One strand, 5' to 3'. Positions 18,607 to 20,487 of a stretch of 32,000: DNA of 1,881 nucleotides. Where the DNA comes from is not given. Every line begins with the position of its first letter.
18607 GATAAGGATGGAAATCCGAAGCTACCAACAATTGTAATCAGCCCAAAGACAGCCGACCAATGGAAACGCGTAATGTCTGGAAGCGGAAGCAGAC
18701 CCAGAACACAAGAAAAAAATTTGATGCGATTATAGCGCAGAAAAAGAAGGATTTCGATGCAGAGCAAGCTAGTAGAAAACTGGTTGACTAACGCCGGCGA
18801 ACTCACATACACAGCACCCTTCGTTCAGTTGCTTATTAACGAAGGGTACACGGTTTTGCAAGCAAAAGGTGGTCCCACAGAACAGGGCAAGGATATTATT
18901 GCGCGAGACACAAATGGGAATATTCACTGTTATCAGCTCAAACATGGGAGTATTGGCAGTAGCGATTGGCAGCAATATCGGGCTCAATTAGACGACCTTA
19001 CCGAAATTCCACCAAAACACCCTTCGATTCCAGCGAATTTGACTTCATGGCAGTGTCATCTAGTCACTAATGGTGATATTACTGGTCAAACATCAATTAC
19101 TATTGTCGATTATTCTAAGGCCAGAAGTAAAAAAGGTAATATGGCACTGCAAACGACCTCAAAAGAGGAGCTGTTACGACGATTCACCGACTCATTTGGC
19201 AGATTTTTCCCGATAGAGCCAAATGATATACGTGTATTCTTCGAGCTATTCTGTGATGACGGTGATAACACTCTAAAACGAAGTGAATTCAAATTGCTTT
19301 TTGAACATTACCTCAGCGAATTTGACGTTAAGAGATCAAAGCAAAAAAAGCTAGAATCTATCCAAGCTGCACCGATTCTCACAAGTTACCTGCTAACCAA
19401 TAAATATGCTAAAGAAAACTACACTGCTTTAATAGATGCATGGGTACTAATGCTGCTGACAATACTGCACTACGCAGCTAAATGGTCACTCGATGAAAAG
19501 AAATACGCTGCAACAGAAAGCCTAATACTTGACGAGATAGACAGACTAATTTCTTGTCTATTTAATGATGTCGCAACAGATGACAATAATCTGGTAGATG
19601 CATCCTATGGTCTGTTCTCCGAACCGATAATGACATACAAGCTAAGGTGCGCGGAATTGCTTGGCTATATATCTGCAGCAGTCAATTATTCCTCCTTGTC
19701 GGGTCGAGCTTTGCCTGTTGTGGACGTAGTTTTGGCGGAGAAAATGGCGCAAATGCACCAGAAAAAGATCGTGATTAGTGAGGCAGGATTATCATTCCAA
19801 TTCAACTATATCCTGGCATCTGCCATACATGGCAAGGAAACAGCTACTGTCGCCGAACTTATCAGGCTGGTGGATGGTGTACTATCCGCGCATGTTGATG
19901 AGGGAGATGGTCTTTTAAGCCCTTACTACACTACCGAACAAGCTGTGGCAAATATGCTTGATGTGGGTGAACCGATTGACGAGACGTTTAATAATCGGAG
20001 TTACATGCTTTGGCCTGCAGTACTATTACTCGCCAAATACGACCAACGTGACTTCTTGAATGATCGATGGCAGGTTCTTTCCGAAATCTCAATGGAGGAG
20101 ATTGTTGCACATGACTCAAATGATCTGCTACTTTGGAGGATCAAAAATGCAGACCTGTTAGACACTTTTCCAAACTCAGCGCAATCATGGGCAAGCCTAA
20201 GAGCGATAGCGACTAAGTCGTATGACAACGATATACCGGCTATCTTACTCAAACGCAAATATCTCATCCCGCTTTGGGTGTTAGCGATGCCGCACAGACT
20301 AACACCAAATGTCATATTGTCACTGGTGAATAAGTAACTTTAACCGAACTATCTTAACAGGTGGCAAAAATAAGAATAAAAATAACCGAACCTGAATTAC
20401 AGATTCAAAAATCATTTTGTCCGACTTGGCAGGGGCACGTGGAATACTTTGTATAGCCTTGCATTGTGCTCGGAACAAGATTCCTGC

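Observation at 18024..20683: A small genomic islet inserted at tRNA-Trp, delimited by copies of the tRNA 3' end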

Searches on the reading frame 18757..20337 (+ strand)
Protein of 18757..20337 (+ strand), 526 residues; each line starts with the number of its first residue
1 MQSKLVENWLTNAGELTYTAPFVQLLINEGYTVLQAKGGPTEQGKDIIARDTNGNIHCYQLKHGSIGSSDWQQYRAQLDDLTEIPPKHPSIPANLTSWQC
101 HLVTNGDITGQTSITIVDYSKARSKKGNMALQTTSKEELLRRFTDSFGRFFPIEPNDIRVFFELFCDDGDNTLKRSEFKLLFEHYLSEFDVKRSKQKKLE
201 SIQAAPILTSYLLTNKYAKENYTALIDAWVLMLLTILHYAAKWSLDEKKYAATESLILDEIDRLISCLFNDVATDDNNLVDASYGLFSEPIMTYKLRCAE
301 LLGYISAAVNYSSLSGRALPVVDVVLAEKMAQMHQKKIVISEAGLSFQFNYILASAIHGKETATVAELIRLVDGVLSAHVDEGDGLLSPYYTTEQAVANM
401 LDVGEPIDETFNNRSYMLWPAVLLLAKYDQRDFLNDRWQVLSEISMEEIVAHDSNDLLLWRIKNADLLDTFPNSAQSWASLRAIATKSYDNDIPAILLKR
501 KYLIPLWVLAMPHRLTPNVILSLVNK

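Call 7: search_protein_families(library=pfam, proteins=[window:18757-20337:+], max_evalue=0.1)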
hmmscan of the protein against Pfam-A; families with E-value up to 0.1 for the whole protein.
window:18757-20337:+ (526 aa): 0 families

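Call 9: search_protein_families(library=padloc, proteins=[window:18757-20337:+], max_evalue=0.1)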
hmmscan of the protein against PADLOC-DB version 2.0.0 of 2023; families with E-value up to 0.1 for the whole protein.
window:18757-20337:+ (526 aa): 1 family
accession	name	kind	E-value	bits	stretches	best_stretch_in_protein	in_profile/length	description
PDLC03852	LmuA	-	0.004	15.2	1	23-78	27-79/336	-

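Call 10: find_encoding_contigs(protein=window:18757-20337:+, flank=10000, max_places=10)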
Protein window:18757-20337:+ (526 aa): no gene with exactly this product is on record in the collection.

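Call 14: find_homologous_proteins(query=window:18757-20337:+)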
Query window:18757-20337:+ (526 aa): 48 proteins with E <= 0.001 among 8000 candidates.
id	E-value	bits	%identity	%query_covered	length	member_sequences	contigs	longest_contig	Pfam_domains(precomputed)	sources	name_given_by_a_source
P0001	0.0e+0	1189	100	100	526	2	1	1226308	-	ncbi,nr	ncbi:hypothetical protein IPL68_06955 [Candidatus Saccharibacteria bacterium]|nr:MAG: hypothetical p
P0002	5.3e-282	955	79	100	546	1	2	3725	-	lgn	-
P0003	4.2e-278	942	77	100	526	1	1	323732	-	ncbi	ncbi:hypothetical protein BH09PAT4_BH09PAT4_00010 [soil metagenome]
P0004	2.5e-276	936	76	100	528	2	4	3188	-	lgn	-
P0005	3.4e-245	833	69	100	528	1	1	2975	-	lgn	-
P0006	8.6e-243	825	68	100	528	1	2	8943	-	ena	-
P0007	8.0e-240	815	67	100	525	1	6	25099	-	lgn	-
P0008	1.1e-228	779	64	100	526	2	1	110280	-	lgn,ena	-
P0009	1.7e-226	771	64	100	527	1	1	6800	-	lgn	-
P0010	2.1e-224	765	63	100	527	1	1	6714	-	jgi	jgi:hypothetical protein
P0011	5.9e-224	763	62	100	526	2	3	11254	-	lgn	-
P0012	4.1e-222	757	62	100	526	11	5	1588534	-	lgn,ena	-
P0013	2.4e-218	745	62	100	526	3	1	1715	-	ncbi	-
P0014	7.3e-217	740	62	100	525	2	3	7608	-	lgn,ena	-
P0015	2.4e-213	728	59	100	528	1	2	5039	-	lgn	-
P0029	7.0e-155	535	45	100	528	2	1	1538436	-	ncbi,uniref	ncbi:hypothetical protein [Nocardia sp. NPDC052566]|uniref:hypothetical protein n=1 Tax=Nocardia sp.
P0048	5.2e-48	183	27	99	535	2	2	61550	-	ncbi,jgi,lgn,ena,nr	ncbi:MAG TPA: hypothetical protein VEV42_17580 [Pyrinomonadaceae bacterium]|jgi:hypothetical protein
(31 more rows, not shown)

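Call 15: find_encoding_contigs(protein=P0003, flank=8000, max_places=3)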
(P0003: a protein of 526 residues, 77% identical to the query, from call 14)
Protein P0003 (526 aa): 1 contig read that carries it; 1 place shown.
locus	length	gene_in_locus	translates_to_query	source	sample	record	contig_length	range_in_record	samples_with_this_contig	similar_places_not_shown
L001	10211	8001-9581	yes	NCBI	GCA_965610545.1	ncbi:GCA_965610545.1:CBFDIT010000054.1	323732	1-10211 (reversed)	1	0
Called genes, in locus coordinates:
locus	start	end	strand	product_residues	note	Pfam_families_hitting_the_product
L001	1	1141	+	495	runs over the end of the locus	PF18895:T4SS_pilin, PF19590:TrbL_3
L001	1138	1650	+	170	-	-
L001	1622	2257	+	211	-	PF26593:TraC-like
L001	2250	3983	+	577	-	PF01935:DUF87, PF12846:AAA_10, PF19044:P-loop_TraG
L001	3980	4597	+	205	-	PF05257:CHAP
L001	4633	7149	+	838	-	PF26449:DUF8128, PF02534:T4SS-DNA_transf (faint), PF01935:DUF87 (weak), PF10412:TrwB_AAD_bind (faint)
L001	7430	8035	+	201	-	-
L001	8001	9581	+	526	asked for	-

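Call 16: find_encoding_contigs(protein=P0012, flank=8000, max_places=3)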
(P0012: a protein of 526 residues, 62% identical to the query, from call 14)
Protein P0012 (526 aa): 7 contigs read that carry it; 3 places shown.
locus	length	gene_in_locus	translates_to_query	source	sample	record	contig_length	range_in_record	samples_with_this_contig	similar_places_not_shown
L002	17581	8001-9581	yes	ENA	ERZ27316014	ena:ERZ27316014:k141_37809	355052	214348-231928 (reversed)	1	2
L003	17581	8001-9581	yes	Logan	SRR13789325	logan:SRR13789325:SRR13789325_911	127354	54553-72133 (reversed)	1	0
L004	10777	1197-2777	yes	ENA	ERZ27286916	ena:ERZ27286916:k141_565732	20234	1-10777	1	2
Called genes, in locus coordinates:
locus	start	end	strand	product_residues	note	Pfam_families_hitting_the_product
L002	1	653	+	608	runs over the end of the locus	PF13522:GATase_6, PF13537:GATase_7, PF01380:SIS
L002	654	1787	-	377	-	PF13439:Glyco_transf_4, PF20706:GT4-conflict (weak), PF00534:Glycos_transf_1, PF13692:Glyco_trans_1_4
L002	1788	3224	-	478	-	PF13727:CoA_binding_3 (weak), PF02397:Bac_transf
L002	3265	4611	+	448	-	PF04932:Wzy_C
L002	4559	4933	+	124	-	PF01726:LexA_DNA_bind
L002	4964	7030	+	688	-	PF12229:PG_binding_4 (faint), PF13354:Beta-lactamase2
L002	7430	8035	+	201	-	-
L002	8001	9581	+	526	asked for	-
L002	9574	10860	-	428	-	PF00239:Resolvase, PF07508:Recombinase, PF13408:Zn_ribbon_recom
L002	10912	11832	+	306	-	PF18899:DUF5655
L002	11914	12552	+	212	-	PF20582:UPF0758_N, PF04002:RadC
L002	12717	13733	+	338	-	PF13784:Fic_N, PF02661:Fic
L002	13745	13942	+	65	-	-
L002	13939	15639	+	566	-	PF12161:HsdM_N, PF02384:N6_Mtase, PF07669:Eco57I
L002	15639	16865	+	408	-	PF01420:Methylase_S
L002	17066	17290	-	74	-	PF09954:DUF2188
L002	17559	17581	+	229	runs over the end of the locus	PF12844:HTH_19 (weak), PF13560:HTH_31, PF01381:HTH_3, PF13274:SocA_Panacea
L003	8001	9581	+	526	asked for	-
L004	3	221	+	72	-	?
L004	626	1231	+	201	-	-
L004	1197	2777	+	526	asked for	-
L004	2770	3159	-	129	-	-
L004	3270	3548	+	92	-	-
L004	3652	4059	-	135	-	PF00239:Resolvase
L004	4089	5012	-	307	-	PF14088:DUF4268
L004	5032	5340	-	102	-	-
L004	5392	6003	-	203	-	PF20901:Sf6_terminase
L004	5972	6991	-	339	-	PF01555:N6_N4_Mtase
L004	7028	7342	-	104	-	PF02195:ParB_N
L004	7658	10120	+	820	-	PF12161:HsdM_N, PF02384:N6_Mtase, PF07669:Eco57I (faint)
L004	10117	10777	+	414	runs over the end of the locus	PF01420:Methylase_S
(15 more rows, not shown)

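Call 17: find_encoding_contigs(protein=P0008, flank=8000, max_places=3)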
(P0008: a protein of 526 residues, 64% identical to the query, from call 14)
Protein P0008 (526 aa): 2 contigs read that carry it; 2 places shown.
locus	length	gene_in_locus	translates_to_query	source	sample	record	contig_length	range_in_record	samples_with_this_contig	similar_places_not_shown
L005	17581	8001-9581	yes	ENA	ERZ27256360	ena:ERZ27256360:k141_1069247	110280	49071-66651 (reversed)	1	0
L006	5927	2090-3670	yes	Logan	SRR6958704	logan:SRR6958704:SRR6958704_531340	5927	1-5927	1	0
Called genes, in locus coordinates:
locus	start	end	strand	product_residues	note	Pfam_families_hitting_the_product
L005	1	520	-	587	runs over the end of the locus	PF05157:MshEN, PF00437:T2SSE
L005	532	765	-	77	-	-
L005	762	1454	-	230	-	-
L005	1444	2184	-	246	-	-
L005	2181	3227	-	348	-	PF11104:PilM_2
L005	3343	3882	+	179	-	PF00265:TK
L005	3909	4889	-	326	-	PF13310:Virulence_RhuM, PF02661:Fic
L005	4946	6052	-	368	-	PF03235:GmrSD_N, PF01844:HNH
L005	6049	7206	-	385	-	PF13651:EcoRI_methylase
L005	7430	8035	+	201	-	-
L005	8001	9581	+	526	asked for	-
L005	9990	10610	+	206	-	PF04471:Mrr_cat, PF22722:NA-iREase1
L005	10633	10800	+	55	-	-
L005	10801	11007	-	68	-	-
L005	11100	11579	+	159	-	-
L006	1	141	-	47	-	?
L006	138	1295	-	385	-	PF13651:EcoRI_methylase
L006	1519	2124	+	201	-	-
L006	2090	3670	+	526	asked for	-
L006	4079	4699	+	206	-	PF04471:Mrr_cat, PF22722:NA-iREase1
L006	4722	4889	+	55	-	-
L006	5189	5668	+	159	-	-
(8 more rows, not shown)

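Call 40: find_encoding_contigs(protein=P0002, flank=10000, max_places=4)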
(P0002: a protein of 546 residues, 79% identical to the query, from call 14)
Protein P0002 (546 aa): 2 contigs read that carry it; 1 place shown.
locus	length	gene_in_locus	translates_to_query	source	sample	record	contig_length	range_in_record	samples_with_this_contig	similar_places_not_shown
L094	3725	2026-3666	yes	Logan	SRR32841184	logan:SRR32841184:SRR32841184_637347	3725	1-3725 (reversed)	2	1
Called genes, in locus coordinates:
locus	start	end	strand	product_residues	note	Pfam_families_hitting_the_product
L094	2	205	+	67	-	?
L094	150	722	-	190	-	-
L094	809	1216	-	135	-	PF00293:NUDIX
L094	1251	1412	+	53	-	-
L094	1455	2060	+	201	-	-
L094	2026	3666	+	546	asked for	-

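Call 41: find_encoding_contigs(protein=P0004, flank=10000, max_places=4)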
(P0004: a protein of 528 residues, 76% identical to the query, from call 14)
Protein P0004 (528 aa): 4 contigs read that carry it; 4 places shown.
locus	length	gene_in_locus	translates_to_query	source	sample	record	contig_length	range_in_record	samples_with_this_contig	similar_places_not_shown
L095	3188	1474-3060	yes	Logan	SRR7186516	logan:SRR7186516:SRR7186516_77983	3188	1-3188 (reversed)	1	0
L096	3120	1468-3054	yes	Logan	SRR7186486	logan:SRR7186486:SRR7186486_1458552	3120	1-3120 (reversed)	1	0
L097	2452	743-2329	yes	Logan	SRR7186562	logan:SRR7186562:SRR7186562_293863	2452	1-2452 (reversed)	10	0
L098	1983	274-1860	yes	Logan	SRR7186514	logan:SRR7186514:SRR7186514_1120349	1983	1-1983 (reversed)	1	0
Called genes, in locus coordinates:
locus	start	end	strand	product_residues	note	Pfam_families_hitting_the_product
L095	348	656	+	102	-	-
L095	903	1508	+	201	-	-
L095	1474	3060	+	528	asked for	-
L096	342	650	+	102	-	-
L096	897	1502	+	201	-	-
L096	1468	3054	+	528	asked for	-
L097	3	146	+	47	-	?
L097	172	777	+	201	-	-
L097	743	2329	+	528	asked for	-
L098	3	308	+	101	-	?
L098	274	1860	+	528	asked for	-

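Call 49: find_encoding_contigs(protein=P0007, flank=10000, max_places=6)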
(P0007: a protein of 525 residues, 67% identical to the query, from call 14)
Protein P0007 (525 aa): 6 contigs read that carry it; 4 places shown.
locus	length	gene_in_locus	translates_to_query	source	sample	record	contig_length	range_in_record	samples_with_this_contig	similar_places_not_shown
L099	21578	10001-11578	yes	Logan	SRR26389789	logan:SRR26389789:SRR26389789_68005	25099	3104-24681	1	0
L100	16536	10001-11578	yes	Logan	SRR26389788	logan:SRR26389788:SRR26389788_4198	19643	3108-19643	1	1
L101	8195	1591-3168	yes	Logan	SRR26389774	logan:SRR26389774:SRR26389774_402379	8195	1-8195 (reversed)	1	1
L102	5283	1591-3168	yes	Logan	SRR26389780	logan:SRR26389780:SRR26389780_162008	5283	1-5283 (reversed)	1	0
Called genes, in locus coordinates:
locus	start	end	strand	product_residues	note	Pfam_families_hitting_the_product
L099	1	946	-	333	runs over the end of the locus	PF12146:Hydrolase_4 (weak), PF00326:Peptidase_S9 (weak)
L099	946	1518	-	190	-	PF01872:RibD_C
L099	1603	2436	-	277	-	PF20240:DUF6597, PF00165:HTH_AraC (faint), PF12833:HTH_18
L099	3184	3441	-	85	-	PF01638:HxlR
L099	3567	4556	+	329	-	PF08240:ADH_N, PF00107:ADH_zinc_N, PF13602:ADH_zinc_N_2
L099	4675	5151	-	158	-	PF02627:CMD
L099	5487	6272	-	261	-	PF00702:Hydrolase, PF12710:HAD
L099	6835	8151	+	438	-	PF00078:RVT_1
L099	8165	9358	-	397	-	-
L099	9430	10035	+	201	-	-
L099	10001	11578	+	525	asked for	-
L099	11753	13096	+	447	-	PF01170:UPF0020 (faint), PF02195:ParB_N, PF01555:N6_N4_Mtase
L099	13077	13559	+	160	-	PF13518:HTH_28 (faint)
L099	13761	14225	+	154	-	-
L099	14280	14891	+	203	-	PF10544:T5orf172, PF13455:MUG113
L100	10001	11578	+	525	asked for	-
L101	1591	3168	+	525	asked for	-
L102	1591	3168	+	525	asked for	-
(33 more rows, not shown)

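Call 50: find_related_loci(query=window:18757-20337:+, collection=viral_contigs, flank=10000)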
Query window:18757-20337:+ (526 aa) in viral_contigs; peptide patterns used: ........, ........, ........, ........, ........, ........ (x = any residue, [..] = any of these).
2 stretches matched a pattern, but none encodes a relative of the query by tblastn (E <= 1e-3).
